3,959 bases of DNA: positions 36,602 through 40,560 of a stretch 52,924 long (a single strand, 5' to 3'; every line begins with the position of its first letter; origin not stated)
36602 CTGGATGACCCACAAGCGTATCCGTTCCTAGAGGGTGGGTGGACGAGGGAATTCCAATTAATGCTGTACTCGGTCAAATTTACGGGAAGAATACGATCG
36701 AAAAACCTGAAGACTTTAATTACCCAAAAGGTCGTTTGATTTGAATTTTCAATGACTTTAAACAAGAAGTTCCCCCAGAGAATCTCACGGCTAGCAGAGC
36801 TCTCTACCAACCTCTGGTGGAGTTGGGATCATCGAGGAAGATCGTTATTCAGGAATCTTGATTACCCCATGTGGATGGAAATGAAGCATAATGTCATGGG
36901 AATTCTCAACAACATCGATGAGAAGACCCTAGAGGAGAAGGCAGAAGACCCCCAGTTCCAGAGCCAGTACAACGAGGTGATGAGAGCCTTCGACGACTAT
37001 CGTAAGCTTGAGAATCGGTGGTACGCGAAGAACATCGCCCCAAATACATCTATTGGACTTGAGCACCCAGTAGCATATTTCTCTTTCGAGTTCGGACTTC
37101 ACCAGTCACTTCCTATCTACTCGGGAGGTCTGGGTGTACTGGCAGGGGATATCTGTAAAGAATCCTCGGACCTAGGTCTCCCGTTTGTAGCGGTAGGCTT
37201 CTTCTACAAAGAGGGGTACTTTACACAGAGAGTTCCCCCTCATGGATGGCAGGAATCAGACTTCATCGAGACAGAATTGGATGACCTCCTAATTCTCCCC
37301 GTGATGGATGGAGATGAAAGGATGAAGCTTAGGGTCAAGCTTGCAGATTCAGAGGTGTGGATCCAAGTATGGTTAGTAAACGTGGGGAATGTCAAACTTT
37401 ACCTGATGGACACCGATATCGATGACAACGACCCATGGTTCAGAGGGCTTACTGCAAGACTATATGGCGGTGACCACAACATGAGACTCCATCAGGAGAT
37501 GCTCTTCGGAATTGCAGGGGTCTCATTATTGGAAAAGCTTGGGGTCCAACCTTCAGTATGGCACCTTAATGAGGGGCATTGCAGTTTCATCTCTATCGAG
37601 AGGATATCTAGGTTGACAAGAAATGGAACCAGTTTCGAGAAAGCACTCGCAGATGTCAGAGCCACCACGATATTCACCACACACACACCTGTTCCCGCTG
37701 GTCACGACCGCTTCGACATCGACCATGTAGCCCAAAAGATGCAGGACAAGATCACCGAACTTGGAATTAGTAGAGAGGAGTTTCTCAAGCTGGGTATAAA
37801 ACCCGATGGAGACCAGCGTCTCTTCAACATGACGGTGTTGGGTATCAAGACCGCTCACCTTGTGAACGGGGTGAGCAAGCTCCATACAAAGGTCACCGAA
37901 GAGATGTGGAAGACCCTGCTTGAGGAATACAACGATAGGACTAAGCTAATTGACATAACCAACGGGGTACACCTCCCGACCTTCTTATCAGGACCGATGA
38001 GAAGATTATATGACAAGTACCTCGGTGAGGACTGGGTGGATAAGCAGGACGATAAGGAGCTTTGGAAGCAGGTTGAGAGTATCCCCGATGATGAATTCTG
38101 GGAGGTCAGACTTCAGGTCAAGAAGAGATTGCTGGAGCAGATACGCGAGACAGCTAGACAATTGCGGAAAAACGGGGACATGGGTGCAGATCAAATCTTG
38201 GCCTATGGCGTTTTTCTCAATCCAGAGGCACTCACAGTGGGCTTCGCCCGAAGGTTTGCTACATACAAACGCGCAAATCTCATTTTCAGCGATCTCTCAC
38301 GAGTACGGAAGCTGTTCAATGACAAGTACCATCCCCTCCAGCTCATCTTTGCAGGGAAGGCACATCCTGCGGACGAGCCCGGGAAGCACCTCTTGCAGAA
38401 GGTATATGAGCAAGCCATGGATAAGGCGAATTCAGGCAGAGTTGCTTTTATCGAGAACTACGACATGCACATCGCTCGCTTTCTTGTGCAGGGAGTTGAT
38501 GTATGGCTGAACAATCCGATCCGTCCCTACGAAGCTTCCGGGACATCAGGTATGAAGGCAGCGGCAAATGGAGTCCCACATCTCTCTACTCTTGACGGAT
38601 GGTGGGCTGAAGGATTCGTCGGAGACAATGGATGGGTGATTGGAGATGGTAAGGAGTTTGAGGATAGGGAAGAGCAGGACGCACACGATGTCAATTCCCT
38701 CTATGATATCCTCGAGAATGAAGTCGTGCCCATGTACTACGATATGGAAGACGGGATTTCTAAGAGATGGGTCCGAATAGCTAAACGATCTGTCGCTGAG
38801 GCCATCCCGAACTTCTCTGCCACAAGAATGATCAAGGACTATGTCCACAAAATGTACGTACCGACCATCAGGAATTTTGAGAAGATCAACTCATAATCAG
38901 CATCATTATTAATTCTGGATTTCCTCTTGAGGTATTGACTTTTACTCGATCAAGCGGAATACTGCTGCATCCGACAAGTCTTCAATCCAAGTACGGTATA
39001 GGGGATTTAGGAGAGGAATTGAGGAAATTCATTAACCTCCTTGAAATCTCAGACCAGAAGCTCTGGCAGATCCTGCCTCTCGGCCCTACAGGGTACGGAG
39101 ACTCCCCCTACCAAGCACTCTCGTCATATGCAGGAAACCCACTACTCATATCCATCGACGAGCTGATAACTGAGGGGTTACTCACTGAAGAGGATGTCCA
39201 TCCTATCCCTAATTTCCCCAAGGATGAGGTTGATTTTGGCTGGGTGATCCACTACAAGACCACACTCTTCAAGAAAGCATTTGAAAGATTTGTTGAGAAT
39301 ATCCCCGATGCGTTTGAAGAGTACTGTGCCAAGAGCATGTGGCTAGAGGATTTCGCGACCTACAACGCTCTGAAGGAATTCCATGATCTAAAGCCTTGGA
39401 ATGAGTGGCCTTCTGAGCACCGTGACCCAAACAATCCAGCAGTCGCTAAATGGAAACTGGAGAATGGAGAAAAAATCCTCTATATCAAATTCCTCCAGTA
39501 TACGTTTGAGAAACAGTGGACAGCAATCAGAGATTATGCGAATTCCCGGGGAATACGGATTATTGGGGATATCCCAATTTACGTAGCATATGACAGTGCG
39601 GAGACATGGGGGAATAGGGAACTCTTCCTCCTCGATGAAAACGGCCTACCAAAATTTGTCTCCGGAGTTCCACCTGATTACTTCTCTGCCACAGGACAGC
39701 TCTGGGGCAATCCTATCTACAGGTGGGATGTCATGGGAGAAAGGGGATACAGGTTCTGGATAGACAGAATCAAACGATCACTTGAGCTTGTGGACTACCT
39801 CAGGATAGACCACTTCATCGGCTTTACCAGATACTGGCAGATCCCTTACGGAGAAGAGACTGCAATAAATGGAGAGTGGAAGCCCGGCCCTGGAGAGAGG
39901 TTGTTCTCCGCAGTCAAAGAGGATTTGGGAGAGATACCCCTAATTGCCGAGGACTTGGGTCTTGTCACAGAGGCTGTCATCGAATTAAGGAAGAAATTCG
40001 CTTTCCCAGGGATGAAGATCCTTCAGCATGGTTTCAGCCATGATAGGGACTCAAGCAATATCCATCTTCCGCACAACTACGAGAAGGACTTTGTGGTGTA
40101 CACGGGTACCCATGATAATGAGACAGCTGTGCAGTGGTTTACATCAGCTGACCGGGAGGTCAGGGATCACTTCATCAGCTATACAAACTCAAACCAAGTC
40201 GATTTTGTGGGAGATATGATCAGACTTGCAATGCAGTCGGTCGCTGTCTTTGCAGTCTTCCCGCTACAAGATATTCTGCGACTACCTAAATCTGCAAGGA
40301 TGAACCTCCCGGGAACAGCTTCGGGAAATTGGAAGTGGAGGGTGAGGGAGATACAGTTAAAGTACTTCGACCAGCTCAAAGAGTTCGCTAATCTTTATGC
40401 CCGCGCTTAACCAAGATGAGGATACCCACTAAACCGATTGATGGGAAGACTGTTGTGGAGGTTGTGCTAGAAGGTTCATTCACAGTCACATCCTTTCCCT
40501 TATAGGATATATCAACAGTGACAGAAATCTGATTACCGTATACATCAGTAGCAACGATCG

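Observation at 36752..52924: Complete Sus-like alpha-glucan capture locus built from C-terminally anchored archaeal surface proteins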

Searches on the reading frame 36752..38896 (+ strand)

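Call 5: search_protein_families(library=pfam, proteins=[window:36752-38896:+], max_evalue=0.01)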
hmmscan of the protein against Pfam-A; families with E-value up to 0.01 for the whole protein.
window:36752-38896:+ (714 aa): 2 families
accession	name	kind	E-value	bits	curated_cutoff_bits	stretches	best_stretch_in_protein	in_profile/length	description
PF11897.13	DUF3417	-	1.2e-30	106.6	25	1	8-120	2-109/109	Protein of unknown function (DUF3417)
PF00343.26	Phosphorylase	-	1.7e-28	99.8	27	1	269-617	219-580/713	Carbohydrate phosphorylase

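Call 6: search_protein_families(library=ncbifam, proteins=[window:36752-38896:+], max_evalue=0.01)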
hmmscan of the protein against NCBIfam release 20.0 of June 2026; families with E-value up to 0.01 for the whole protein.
window:36752-38896:+ (714 aa): 6 families
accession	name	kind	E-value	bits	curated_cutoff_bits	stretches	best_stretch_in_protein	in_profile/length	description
TIGR02094.1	more_P_ylases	subfamily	1.9e-240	799.7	191.7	1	107-704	1-600/600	alpha-glucan family phosphorylase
NF041129.1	maldex_phorlase_Thcocales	equivalog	6.4e-224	745.7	1500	1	4-710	2-692/816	maltodextrin phosphorylase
TIGR02093.1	P_ylase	subfamily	4.7e-26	91.1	552.9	1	271-617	312-671/804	glycogen/starch/alpha-glucan family phosphorylase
NF011562.0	PRK14986.1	equivalog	1.3e-17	63.1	1546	1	346-624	409-686/815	glycogen phosphorylase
NF011561.0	PRK14985.1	equivalog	4e-13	48.5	1273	1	340-617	393-664/800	maltodextrin phosphorylase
NF001903.0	PRK00654.2-2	equivalog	9.8e-06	24.5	616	1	193-445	61-292/482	glycogen synthase GlgA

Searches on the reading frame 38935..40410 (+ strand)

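Call 5: search_protein_families(library=pfam, proteins=[window:38935-40410:+], max_evalue=0.01)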
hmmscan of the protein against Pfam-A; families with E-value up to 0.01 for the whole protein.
window:38935-40410:+ (491 aa): 1 family
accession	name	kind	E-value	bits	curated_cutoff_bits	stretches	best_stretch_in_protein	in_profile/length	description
PF02446.23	Glyco_hydro_77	-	1.4e-173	578.5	25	1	11-474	1-463/465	4-alpha-glucanotransferase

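Call 6: search_protein_families(library=ncbifam, proteins=[window:38935-40410:+], max_evalue=0.01)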
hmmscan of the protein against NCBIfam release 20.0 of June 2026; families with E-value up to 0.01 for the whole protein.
window:38935-40410:+ (491 aa): 9 families
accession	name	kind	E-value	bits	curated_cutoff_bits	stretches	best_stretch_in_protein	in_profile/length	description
NF011080.0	PRK14508.1-3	subfamily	1e-199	664.3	477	1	1-490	1-495/496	4-alpha-glucanotransferase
NF011079.0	PRK14508.1-2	subfamily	8.9e-170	565.5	555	1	4-486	9-496/506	4-alpha-glucanotransferase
NF011078.0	PRK14508.1-1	subfamily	1.7e-159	531.8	776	1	4-490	3-496/503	4-alpha-glucanotransferase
NF011083.0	PRK14510.1-2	equivalog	3.5e-147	491.8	1322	1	3-487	677-1181/1186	bifunctional glycogen debranching protein GlgX/4-alpha-glucanotransferase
TIGR00217.1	malQ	equivalog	8.3e-108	361.7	205.65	1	4-488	41-585/587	4-alpha-glucanotransferase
NF011081.0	PRK14508.1-4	equivalog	6.9e-91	305.2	556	1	4-472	22-506/529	4-alpha-glucanotransferase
NF008274.0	PRK11052.1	equivalog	2e-36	125.8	806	1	97-422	248-578/695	4-alpha-glucanotransferase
NF011077.0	PRK14507.1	equivalog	1.1e-34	119.2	2148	1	126-421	313-608/1693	malto-oligosyltrehalose synthase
NF011082.0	PRK14510.1-1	equivalog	3.9e-21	74.2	2511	1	96-410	976-1291/1410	bifunctional glycogen debranching protein GlgX/4-alpha-glucanotransferase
